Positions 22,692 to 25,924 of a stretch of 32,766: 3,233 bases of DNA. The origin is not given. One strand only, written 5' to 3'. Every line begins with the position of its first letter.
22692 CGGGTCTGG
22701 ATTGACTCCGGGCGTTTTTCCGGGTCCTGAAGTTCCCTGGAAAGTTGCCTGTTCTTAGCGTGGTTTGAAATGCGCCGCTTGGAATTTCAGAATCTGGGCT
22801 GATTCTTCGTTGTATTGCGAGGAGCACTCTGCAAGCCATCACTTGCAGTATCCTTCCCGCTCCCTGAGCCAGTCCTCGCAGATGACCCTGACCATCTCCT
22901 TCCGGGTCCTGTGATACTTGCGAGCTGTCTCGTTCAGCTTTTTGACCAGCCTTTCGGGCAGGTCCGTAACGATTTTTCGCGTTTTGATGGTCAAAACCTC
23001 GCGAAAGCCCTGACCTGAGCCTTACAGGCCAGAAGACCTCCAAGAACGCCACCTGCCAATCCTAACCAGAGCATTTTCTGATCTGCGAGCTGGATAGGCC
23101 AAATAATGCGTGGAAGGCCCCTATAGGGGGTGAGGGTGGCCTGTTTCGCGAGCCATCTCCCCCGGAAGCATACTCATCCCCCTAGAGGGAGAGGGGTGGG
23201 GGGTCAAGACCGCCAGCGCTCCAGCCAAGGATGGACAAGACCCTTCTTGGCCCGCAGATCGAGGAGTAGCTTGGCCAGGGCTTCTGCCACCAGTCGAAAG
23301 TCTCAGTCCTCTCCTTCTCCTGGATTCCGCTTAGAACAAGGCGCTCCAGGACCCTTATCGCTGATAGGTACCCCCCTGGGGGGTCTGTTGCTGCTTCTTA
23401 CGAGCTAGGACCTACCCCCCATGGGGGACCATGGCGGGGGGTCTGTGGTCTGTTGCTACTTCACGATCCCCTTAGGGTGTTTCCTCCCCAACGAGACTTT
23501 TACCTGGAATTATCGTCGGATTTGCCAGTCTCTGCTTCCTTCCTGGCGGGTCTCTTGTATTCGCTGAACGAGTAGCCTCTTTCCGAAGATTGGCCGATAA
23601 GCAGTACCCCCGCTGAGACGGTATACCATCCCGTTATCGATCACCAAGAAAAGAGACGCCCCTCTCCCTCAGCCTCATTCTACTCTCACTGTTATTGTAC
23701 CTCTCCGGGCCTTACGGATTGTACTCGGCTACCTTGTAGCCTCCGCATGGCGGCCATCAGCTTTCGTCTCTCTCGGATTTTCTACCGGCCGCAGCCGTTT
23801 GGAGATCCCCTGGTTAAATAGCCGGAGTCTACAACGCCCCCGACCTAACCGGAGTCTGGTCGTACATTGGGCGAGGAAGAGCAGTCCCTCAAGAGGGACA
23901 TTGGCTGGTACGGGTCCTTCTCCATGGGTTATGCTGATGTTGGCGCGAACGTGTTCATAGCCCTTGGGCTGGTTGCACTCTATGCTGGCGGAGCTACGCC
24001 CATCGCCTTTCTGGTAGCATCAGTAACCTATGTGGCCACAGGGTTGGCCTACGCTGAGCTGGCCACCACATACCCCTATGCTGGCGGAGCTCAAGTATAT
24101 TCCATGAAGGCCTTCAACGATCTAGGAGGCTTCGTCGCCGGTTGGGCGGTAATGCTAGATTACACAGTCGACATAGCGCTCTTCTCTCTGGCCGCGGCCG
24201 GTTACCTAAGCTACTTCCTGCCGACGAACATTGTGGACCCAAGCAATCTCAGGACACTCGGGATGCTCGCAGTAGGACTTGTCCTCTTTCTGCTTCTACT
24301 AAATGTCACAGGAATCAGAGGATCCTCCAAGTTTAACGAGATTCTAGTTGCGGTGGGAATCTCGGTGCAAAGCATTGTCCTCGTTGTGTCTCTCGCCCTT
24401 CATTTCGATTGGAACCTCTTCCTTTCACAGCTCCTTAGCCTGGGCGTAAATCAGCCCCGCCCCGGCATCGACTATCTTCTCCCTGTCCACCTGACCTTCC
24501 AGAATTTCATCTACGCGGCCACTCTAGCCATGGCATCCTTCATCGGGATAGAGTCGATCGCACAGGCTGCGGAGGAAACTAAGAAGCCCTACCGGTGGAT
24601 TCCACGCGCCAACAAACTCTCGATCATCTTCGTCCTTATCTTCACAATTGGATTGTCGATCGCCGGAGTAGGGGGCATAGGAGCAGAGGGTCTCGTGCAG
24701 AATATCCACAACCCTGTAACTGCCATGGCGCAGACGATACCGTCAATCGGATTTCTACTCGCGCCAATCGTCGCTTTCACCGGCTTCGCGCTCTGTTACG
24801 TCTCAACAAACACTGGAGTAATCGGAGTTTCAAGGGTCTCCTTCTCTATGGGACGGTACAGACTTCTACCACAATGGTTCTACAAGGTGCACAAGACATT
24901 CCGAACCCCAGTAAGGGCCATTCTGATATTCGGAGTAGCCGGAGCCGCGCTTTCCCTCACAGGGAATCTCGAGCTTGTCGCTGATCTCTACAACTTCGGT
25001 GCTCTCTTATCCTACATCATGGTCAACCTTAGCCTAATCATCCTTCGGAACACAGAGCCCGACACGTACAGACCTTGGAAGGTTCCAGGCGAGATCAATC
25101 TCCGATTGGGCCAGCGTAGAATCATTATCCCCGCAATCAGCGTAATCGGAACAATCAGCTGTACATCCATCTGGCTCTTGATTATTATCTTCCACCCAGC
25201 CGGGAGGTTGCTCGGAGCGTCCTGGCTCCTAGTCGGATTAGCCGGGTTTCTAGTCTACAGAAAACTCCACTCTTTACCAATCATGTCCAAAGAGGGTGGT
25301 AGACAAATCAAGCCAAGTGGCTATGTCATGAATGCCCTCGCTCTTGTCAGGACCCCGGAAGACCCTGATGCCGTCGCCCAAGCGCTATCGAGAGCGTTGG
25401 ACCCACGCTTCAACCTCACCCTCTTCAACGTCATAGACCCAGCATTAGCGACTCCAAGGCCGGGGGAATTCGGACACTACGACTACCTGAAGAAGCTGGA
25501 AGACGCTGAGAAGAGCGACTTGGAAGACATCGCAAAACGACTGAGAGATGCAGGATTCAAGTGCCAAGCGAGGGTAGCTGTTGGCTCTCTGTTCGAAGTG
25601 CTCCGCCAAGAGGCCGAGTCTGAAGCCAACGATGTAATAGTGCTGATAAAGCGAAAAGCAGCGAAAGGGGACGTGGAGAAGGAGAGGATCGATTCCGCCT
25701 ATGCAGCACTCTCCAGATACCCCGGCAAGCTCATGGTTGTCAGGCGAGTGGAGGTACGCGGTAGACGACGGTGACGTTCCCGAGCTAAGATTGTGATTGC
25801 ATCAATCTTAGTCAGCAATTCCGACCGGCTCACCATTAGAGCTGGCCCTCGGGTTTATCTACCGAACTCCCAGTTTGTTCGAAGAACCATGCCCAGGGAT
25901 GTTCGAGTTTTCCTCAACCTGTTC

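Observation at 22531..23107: Unannotated overlap-coupled mini-operon (27-aa hydrophobic peptide, RHH protein, basic 102-aa ORF) upstream of endoQ in the window's only large gap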

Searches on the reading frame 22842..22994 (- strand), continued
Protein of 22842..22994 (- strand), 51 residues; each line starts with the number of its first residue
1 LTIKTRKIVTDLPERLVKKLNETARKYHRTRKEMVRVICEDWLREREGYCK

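Call 57: find_encoding_contigs(protein=P0008, flank=8000, max_places=4)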
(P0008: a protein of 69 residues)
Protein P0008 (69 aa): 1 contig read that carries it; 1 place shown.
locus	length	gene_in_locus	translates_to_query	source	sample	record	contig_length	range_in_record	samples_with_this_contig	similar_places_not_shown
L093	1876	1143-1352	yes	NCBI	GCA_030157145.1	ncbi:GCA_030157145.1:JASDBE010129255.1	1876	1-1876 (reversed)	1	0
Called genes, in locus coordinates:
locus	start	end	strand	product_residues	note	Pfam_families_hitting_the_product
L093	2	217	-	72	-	?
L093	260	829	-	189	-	-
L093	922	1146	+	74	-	PF04014:MazE_antitoxin (weak)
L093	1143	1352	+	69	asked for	-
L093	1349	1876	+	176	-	?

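Call 58: search_protein_families(library=pfam, proteins=[L091:5303-7351:+, L093:1349-1876:+, L092:2792-3049:+, L093:922-1146:+, L091:4215-4757:+, L091:3904-4218:+, L091:3065-3847:-, L087:1339-1680:+], max_evalue=0.01)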
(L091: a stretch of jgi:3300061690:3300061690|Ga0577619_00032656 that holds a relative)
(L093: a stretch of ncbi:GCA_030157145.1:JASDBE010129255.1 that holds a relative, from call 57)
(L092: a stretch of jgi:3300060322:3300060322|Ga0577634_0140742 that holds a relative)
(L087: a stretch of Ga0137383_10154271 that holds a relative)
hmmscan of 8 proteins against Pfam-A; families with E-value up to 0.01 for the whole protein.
L091:5303-7351:+ (683 aa): 4 families
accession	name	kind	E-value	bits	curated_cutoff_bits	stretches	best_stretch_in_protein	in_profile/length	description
PF19263.5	DUF5906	-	1.1e-21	78.1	27.6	1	467-577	2-114/114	Family of unknown function (DUF5906)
PF08706.16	D5_N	-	9.4e-14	52.4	22.4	1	356-437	62-143/145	D5 N terminal like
PF09250.16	Prim-Pol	-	1.1e-09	39.4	22.8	1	16-159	6-157/158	Bifunctional DNA primase/polymerase, N-terminal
PF01807.25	Zn_ribbon_DnaG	-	7.1e-05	23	24.9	1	190-252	12-74/98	CHC2 zinc finger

L093:1349-1876:+ (176 aa): 3 families
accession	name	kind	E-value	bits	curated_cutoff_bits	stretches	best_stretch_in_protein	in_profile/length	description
PF13191.12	AAA_16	-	4.3e-09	37.5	32.6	1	49-140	3-92/167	AAA ATPase domain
PF13401.12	AAA_22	-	1.5e-08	35.4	27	1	73-168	7-96/130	AAA domain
PF24883.2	NPHP3_N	-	0.00016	22.3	24.8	1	71-136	22-85/164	Nephrocystin 3, N-terminal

L092:2792-3049:+ (86 aa): 0 families

L093:922-1146:+ (74 aa): 1 family
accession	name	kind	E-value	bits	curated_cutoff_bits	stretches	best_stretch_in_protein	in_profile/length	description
PF04014.23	MazE_antitoxin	-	1.6e-05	25.2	24.7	1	26-63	5-42/48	Antidote-toxin recognition MazE, bacterial antitoxin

L091:4215-4757:+ (180 aa): 0 families

L091:3904-4218:+ (104 aa): 0 families

L091:3065-3847:- (260 aa): 0 families

L087:1339-1680:+ (114 aa): 0 families
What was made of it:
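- L093: the RHH overlaps an AAA_16/AAA_22 ATPase gene and has an AbrB/MazE-like gene upstream (calls 57, 58).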

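Call 64: search_protein_families(library=phrogs, proteins=[window:22842-22994:-, L085:202-513:+, L082:362-1063:+, L088:469-1218:+], max_evalue=0.1)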
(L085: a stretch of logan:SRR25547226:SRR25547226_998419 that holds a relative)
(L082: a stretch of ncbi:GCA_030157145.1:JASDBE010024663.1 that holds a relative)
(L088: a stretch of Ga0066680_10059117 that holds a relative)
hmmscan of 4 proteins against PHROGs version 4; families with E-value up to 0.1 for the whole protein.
seq(51 aa): 4 families
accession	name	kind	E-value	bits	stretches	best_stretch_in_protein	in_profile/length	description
phrog_876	-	transcription regulation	0.0031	18.1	1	6-46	9-49/239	transcriptional repressor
phrog_582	-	transcription regulation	0.015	16.6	1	4-47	56-99/105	Arc-like repressor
phrog_7325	-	transcription regulation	0.06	14.4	1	12-47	63-98/151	CopG-like transcriptional repressor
phrog_27964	-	unknown function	0.074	14.2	1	11-45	27-61/114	-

L085:202-513:+ (103 aa): 0 families

L082:362-1063:+ (233 aa): 1 family
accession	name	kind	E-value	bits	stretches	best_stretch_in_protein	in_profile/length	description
phrog_32166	-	unknown function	0.02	16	1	78-108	22-51/152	-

L088:469-1218:+ (250 aa): 1 family
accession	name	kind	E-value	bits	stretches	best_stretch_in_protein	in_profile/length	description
phrog_10048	-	unknown function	6.9e-34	118.3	1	38-229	29-188/273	-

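Call 65: search_protein_families(library=padloc, proteins=[window:22842-22994:-], max_evalue=0.1)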
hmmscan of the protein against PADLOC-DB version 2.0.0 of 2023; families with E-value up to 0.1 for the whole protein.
seq(51 aa): 0 families

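Call 78: search_protein_families(library=pfam, proteins=[L154:464-850:+, L089:294-431:+], max_evalue=0.1)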
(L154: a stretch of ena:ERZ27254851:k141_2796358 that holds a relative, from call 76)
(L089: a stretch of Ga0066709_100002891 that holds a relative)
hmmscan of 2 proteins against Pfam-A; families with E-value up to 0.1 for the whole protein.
L154:464-850:+ (128 aa): 0 families

L089:294-431:+ (46 aa): 4 families
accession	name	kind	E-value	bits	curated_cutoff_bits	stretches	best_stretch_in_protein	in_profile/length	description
PF01402.27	RHH_1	-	2.1e-07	31.1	20.5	1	5-43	1-39/39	Ribbon-helix-helix protein, copG family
PF07878.17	RHH_5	-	0.0015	18.7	26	1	4-45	2-43/43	CopG-like RHH_1 or ribbon-helix-helix domain, RHH_5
PF12651.13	RHH_3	-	0.004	17.5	21.6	1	5-43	4-42/44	Ribbon-helix-helix domain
PF19807.5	DUF6290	-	0.084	13.5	27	1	6-41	4-39/72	Family of unknown function (DUF6290)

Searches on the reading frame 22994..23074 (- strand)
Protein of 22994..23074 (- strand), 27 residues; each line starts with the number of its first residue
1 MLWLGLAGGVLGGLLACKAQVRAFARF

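Call 7: search_protein_families(library=pfam, proteins=[window:22994-23074:-], max_evalue=1)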
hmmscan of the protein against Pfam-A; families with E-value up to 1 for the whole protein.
seq(27 aa): 0 families

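Call 64: search_protein_families(library=phrogs, proteins=[window:22994-23074:-], max_evalue=0.1)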
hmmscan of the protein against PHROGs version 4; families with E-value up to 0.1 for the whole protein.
seq(27 aa): 0 families

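Call 65: search_protein_families(library=padloc, proteins=[window:22994-23074:-], max_evalue=0.1)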
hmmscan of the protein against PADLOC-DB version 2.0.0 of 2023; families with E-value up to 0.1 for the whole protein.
seq(27 aa): 0 families
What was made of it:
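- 22991..23074 (-): 27-codon ORF (pep27). It is a chance ORF that straddles the boundary of the conserved module, not a gene. It has no family hit (calls 7, 64, 65).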

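Call 78: search_protein_families(library=pfam, proteins=[L154:464-850:+], max_evalue=0.1)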
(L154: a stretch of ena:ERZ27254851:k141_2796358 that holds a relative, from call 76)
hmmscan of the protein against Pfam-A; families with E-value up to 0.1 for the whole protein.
L154:464-850:+ (128 aa): 0 families

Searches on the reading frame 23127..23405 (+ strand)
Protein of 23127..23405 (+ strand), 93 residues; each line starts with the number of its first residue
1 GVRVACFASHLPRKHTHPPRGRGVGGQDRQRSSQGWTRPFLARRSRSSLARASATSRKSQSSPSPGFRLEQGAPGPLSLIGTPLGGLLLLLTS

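Call 53: search_protein_families(library=pfam, proteins=[window:23127-23405:+], max_evalue=1)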
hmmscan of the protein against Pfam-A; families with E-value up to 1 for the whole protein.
seq(93 aa): 0 families

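Call 75: list_cluster_members(proteins=[window:23130-23405:+, window:23513-23647:-, window:23421-23564:+, window:23453-23572:+, window:23124-23228:-, window:22842-22994:-, window:22994-23074:-, window:22534-22839:-, P0005, P0001])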
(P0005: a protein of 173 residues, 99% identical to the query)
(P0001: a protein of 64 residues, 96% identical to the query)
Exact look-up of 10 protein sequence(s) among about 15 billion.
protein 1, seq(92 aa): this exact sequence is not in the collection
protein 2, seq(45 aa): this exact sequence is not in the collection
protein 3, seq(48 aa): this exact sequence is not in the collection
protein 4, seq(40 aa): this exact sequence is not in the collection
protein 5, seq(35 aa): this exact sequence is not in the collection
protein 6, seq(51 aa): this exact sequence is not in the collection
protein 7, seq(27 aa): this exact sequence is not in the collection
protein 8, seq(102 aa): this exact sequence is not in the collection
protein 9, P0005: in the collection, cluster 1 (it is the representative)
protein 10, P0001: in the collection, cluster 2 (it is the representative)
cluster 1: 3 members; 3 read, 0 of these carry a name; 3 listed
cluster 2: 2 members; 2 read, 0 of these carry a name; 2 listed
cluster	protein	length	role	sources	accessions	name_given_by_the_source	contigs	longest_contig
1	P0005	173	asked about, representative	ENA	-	-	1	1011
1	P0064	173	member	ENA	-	-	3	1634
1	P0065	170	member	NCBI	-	-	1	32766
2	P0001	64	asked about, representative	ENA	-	-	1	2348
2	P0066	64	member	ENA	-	-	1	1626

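Call 76: find_encoding_contigs(protein=P0066, flank=5000)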
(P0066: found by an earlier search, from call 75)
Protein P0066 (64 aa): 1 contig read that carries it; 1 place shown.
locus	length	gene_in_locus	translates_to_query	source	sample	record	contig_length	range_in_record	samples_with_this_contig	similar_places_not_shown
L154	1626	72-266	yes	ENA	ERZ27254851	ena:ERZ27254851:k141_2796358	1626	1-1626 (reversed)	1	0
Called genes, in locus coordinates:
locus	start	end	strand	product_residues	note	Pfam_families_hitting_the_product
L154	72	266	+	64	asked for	-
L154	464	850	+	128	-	-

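Call 78: search_protein_families(library=pfam, proteins=[L154:464-850:+], max_evalue=0.1)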
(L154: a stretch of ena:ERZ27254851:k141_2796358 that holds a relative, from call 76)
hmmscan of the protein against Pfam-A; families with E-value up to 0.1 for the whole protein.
L154:464-850:+ (128 aa): 0 families

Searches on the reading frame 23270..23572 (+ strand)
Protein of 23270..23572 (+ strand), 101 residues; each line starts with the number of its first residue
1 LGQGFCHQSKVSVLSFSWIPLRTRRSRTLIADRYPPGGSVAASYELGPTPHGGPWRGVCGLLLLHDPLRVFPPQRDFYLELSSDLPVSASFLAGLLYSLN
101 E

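Call 53: search_protein_families(library=pfam, proteins=[window:23270-23572:+], max_evalue=1)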
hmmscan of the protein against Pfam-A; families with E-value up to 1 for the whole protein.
seq(101 aa): 0 families

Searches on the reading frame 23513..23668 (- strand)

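Call 53: search_protein_families(library=pfam, proteins=[window:23513-23668:-], max_evalue=1)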
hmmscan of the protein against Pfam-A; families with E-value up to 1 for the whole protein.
seq(52 aa): 1 family
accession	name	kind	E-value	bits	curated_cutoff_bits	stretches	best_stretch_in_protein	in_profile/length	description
PF19135.5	DUF5818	-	0.038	14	27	1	3-31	8-36/57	Protein of unknown function (DUF5818)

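Call 78: search_protein_families(library=pfam, proteins=[L154:464-850:+], max_evalue=0.1)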
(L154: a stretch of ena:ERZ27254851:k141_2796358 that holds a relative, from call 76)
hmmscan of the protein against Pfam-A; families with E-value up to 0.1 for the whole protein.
L154:464-850:+ (128 aa): 0 families

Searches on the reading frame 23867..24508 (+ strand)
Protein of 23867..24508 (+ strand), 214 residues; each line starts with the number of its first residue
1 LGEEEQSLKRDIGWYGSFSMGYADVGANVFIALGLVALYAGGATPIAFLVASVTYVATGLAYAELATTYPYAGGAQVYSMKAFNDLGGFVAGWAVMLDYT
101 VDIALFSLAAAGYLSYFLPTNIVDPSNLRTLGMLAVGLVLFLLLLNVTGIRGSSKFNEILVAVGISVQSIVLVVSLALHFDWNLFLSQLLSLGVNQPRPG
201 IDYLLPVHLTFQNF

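Call 59: find_homologous_proteins(query=window:23867-24508:+, max_evalue=1e-40)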
Query seq(214 aa) (214 aa): 32 proteins with E <= 1e-40 among 3342 candidates.
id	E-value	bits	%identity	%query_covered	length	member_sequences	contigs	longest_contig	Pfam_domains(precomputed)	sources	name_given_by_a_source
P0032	1.4e-86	308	74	94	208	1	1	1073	PF13520.13,PF00324.28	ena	-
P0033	8.6e-80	285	75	86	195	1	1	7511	PF13520.13,PF00324.28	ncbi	-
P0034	4.0e-74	267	75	83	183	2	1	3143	PF13520.13,PF00324.28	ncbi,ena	-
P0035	8.9e-66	240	67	85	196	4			PF13520.13,PF00324.28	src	-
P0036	2.2e-63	232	56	98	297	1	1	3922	PF13520.13,PF00324.28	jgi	-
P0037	4.5e-59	218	53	99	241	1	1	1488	PF13520.13,PF00324.28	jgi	jgi:APA family basic amino acid/polyamine antiporter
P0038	8.3e-59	217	67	75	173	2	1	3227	PF13520.13,PF00324.28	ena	-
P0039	3.6e-56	208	58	91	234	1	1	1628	PF13520.13,PF00324.28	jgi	-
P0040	1.1e-55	207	81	55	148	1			PF13520.13,PF00324.28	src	-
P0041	3.3e-54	202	80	55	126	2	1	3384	PF13520.13,PF00324.28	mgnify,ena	mgnify:FL=1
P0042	1.1e-50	190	73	55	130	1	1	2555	PF13520.13,PF00324.28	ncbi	ncbi:MAG: amino acid transporter, partial [Thermoproteota archaeon]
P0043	3.9e-49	185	54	81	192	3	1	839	PF13520.13,PF00324.28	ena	-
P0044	1.3e-48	184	63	66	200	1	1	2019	PF13520.13,PF00324.28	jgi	jgi:APA family basic amino acid/polyamine antiporter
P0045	1.6e-48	183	83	48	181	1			PF13520.13,PF00324.28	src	-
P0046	1.3e-47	180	46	97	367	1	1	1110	PF13520.13,PF00324.28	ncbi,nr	ncbi:MAG: APC family permease, partial [Candidatus Korarchaeum sp.]|nr:APC family permease [Candidat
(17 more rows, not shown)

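Call 60: find_encoding_contigs(protein=P0033, flank=8000, max_places=3)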
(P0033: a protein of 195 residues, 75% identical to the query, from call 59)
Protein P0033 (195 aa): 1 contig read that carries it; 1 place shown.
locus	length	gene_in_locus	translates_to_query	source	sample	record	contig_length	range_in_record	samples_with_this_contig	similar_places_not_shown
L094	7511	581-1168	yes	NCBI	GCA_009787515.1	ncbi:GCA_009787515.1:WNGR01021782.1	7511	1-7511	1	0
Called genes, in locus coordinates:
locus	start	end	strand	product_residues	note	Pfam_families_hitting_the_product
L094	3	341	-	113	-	?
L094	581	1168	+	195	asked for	PF13520:AA_permease_2, PF00324:AA_permease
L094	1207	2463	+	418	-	PF00324:AA_permease, PF13520:AA_permease_2, PF00582:Usp (weak)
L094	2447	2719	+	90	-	PF01037:AsnC_trans_reg, PF22482:AsnC_trans_reg_3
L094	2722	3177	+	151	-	-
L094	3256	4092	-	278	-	PF00248:Aldo_ket_red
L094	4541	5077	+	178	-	-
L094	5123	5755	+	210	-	PF02475:TRM5-TYW2_MTfase (faint), PF01596:Methyltransf_3, PF01135:PCMT (weak), PF08241:Methyltransf_11 (weak), PF13578:Methyltransf_24, PF13649:Methyltransf_25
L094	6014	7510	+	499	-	?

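Call 61: find_encoding_contigs(protein=P0034, flank=8000, max_places=3)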
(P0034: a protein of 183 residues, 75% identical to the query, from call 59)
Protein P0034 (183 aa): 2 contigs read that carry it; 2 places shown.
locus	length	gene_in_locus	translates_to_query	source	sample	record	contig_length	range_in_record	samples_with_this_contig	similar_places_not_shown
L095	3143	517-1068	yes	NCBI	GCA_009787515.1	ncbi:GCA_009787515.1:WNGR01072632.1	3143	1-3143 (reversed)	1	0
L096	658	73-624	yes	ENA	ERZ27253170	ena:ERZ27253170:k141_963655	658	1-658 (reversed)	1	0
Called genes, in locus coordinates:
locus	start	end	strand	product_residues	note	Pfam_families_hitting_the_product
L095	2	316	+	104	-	?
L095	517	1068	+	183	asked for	PF13520:AA_permease_2, PF00324:AA_permease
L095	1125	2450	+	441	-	PF00324:AA_permease, PF13520:AA_permease_2, PF00582:Usp (weak)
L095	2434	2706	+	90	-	PF01037:AsnC_trans_reg, PF22482:AsnC_trans_reg_3 (weak)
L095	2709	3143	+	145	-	?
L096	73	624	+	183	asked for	PF13520:AA_permease_2, PF00324:AA_permease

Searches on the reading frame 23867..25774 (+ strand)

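Call 7: search_protein_families(library=pfam, proteins=[window:23867-25774:+], max_evalue=1)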
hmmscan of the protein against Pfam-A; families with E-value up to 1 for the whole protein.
window:23867-25774:+ (635 aa): 3 families
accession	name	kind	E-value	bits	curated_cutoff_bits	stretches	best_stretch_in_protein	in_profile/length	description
PF13520.12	AA_permease_2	-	7.9e-41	140.8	27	1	14-445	3-409/427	Amino acid permease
PF00324.27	AA_permease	-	8.2e-30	104.3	24.6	1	25-396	11-384/470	Amino acid permease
PF00582.32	Usp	-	2.7e-06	28.4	24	1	495-597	11-113/141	Universal stress protein family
